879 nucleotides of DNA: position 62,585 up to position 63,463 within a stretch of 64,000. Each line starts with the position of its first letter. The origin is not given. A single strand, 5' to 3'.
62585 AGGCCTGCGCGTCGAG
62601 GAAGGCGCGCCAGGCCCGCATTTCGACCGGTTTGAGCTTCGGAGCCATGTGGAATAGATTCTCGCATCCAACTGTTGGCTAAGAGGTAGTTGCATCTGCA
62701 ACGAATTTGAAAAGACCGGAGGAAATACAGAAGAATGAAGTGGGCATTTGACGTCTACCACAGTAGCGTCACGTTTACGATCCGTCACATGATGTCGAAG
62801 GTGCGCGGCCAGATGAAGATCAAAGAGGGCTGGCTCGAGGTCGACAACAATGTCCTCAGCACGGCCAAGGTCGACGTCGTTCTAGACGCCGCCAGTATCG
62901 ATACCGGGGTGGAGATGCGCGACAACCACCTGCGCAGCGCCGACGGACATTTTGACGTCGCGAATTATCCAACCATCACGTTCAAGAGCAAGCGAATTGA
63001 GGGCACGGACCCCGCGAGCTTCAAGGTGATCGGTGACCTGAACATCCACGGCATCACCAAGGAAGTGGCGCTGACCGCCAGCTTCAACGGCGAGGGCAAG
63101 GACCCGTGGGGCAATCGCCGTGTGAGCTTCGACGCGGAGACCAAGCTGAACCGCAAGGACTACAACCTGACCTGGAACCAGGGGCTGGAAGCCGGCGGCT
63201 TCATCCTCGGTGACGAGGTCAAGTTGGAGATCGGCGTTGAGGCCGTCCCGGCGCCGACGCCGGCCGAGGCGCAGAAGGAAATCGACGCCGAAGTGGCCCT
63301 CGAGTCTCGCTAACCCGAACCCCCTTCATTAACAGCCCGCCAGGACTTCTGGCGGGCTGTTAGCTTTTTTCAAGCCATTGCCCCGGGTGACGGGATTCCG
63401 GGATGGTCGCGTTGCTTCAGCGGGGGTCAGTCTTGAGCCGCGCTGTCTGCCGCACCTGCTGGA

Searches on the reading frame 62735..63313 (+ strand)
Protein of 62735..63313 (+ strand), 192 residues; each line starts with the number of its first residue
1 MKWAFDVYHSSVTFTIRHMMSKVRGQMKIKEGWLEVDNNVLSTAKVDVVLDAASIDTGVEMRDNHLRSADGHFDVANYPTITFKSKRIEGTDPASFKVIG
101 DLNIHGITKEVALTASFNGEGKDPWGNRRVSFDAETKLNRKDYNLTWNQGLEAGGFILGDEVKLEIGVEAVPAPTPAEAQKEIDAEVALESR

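Call 69: find_encoding_contigs(protein=window:62735-63313:+, flank=10000, max_places=3)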
Protein window:62735-63313:+ (192 aa): 4 contigs read that carry it; 3 places shown.
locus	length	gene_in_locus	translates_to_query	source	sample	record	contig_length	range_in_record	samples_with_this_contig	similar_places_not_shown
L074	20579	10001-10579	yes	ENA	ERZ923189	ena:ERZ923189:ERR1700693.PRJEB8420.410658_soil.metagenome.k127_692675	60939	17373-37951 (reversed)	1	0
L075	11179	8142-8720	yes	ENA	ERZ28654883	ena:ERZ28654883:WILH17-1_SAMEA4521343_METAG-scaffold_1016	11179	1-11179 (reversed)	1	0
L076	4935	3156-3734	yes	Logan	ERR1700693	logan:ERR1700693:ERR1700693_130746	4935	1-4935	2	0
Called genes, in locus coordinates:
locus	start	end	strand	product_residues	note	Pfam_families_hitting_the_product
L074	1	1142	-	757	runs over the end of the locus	PF01315:Ald_Xan_dh_C, PF02738:MoCoBD_1, PF20256:MoCoBD_2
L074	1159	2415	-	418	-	PF04389:Peptidase_M28 (faint), PF01546:Peptidase_M20, PF07687:M20_dimer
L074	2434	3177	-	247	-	PF04471:Mrr_cat, PF01396:Zn_ribbon_Top1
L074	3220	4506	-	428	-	PF02861:Clp_N, PF02163:Peptidase_M50 (faint)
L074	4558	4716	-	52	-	-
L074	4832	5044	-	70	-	PF18919:DUF5670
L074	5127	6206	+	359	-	PF21338:Top1B_N_bact, PF01028:Topoisom_I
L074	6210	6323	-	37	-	-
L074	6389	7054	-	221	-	PF01553:Acyltransferase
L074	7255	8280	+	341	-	PF03320:FBPase_glpX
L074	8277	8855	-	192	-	PF02517:Rce1-like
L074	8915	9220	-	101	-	PF07876:Dabb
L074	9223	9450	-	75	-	-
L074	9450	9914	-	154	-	PF01047:MarR, PF12802:MarR_2, PF13412:HTH_24 (weak)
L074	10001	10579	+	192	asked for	PF04264:YceI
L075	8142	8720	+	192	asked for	PF04264:YceI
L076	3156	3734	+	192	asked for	PF04264:YceI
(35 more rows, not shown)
